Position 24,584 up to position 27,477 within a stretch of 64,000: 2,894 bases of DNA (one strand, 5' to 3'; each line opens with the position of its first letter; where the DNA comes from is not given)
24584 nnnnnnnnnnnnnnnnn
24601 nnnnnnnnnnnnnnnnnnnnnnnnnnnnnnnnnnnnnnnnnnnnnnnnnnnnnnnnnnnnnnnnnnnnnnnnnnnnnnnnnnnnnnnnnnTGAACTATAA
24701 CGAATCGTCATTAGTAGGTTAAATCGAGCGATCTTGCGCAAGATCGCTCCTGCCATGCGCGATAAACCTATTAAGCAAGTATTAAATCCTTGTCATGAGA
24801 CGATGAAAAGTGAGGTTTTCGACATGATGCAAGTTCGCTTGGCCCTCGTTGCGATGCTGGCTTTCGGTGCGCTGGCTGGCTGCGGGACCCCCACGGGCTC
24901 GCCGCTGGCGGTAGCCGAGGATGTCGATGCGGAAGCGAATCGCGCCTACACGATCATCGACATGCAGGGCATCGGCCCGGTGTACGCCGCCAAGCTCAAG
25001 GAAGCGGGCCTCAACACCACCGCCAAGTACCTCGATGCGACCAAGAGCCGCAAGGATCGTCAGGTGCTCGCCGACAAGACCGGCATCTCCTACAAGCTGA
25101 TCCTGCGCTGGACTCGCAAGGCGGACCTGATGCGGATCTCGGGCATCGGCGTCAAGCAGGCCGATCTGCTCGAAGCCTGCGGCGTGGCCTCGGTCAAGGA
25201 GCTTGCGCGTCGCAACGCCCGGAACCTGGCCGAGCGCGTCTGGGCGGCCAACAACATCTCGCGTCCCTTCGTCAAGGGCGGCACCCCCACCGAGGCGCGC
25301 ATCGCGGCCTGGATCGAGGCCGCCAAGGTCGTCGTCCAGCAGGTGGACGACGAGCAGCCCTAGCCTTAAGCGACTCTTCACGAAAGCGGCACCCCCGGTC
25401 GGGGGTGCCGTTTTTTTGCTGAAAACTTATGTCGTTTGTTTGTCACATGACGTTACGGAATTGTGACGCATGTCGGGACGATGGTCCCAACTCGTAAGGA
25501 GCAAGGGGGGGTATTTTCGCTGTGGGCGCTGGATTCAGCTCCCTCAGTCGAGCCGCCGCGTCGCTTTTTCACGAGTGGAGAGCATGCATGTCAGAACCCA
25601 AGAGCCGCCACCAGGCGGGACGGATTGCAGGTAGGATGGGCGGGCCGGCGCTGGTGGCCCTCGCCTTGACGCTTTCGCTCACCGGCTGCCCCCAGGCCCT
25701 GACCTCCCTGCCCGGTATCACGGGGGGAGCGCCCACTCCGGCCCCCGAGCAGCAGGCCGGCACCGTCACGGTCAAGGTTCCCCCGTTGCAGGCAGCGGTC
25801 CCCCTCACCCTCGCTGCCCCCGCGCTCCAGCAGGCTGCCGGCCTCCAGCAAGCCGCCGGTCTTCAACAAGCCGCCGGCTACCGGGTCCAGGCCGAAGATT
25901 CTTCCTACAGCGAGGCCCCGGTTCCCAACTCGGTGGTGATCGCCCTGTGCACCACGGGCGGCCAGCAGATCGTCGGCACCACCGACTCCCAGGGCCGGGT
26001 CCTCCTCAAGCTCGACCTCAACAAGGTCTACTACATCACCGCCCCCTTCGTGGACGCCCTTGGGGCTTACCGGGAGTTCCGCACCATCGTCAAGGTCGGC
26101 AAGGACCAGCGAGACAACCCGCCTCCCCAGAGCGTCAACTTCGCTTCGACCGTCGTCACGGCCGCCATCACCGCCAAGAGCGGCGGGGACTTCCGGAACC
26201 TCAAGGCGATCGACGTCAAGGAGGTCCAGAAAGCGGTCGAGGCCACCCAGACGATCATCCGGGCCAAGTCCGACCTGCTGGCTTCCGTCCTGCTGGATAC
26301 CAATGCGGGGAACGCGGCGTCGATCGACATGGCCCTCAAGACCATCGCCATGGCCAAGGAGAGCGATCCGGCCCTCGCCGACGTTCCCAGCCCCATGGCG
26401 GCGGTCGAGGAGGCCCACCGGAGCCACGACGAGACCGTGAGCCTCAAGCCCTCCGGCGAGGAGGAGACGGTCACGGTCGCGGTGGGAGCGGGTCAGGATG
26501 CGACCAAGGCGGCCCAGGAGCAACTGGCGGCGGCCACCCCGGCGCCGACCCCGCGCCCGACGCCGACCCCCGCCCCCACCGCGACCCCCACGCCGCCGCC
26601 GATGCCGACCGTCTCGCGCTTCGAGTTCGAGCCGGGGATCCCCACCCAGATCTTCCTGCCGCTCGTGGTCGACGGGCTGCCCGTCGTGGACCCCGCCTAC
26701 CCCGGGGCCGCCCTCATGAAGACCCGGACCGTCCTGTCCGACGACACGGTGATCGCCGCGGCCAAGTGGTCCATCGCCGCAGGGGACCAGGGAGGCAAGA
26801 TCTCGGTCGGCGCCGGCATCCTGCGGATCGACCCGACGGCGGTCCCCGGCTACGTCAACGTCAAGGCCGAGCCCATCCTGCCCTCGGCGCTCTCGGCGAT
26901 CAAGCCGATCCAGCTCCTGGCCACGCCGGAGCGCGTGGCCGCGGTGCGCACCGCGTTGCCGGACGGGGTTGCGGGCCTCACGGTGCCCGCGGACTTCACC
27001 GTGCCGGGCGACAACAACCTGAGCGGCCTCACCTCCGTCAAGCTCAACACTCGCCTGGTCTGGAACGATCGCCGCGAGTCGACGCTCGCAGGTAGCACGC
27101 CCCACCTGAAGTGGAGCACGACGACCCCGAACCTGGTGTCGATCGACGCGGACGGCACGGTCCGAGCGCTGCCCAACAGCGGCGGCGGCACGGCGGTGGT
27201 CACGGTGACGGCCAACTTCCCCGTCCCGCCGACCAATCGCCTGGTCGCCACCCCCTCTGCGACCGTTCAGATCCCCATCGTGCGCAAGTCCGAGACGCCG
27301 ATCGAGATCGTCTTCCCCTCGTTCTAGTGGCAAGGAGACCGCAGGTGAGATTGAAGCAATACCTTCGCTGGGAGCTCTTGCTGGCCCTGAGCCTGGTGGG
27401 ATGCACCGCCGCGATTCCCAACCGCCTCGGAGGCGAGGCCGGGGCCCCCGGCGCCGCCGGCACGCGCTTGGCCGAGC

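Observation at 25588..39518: Tandemly duplicated five-gene lipoprotein operon of unknown function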

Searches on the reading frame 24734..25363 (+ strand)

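Call 10: search_protein_families(library=pfam, proteins=[window:24734-25363:+], max_evalue=0.001)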
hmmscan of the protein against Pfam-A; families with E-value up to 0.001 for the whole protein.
window:24734-25363:+ (209 aa): 3 families
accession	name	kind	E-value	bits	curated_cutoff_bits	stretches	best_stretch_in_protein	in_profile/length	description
PF14229.12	DUF4332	-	7.6e-31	107.3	23.2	1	79-198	2-120/122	Domain of unknown function (DUF4332)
PF14520.12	HHH_5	-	4.4e-11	43.5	27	1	74-129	4-54/57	Helix-hairpin-helix domain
PF11731.14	Cdd1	-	0.00053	20.6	25.5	0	130-169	6-45/86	Pathogenicity locus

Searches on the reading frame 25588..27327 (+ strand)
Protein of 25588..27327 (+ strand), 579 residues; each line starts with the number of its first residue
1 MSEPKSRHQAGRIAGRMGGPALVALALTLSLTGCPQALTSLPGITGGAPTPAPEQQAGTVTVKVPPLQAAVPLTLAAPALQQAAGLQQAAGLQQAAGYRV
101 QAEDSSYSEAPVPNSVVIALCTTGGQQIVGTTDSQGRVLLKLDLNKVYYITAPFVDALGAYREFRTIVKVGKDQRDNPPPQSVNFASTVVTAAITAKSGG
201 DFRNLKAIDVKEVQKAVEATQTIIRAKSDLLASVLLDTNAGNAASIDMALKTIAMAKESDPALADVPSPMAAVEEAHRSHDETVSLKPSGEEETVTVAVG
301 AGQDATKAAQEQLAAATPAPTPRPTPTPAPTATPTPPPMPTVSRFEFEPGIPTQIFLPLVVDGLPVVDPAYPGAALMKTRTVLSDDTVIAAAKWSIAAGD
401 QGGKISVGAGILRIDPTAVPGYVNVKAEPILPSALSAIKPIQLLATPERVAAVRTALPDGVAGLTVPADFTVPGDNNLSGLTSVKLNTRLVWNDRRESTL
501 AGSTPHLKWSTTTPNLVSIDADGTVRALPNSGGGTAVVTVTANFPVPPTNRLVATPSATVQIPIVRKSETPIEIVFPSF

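Call 5: search_protein_families(library=pfam, proteins=[window:25588-27327:+], max_evalue=1)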
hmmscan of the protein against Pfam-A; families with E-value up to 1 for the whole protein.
window:25588-27327:+ (579 aa): 0 families

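Call 6: search_protein_families(library=ncbifam, proteins=[window:25588-27327:+], max_evalue=1)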
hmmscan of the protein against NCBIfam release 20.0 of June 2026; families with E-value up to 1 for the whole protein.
window:25588-27327:+ (579 aa): 2 families
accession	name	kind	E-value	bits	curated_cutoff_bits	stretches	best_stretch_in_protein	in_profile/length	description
NF033186.1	internalin_K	exception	0.0026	16.3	1100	1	314-341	512-539/604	class 1 internalin InlK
TIGR00823.1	EIIA-LAC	subfamily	0.053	13.7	136.95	1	238-305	12-79/99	lactose-specific PTS transporter subunit IIA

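Call 42: find_homologous_proteins(query=window:25588-27327:+, max_evalue=0.001)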
Query window:25588-27327:+ (579 aa): 2 proteins with E <= 0.001 among 8000 candidates.
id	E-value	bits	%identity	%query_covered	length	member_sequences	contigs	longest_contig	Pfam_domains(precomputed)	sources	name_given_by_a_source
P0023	5.7e-210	717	61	99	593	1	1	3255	-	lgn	-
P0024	6.9e-175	601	56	96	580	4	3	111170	-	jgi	-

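Call 76: search_solved_structures(query=A4, max_evalue=10)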
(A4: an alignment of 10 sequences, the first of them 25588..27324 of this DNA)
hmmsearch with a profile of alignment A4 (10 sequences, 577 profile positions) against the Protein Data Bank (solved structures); distinct sequences matched with E-value up to 10: 2.
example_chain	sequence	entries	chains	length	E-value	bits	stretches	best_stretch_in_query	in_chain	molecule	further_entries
3tee_A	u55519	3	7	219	0.036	16.1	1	50-153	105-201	Flagella basal body P-ring formation protein flgA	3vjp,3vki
6e5d_A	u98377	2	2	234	0.82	11.6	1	19-63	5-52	Lipid binding protein LpqN | Probable conserved lipoprotein LpqN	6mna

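Call 78: search_protein_families(library=pfam, alignment_id=A4, max_evalue=0.1)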
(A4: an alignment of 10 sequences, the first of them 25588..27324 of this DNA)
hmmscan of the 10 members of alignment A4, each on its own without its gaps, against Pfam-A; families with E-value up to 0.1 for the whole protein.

A. member 1, window:25588-27324:+ (579 aa): 0 families

B. families by the number of members that match (of 10 scanned): 4 families
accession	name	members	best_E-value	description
PF13620.12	CarboxypepD_reg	4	7.8e-06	Carboxypeptidase regulatory-like domain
PF04201.20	TPD52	1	0.04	Tumour protein D52 family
PF19765.4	DUF6252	1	0.066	Family of unknown function (DUF6252)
PF18418.7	AnkUBD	1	0.067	Ankyrin ubiquitin-binding domain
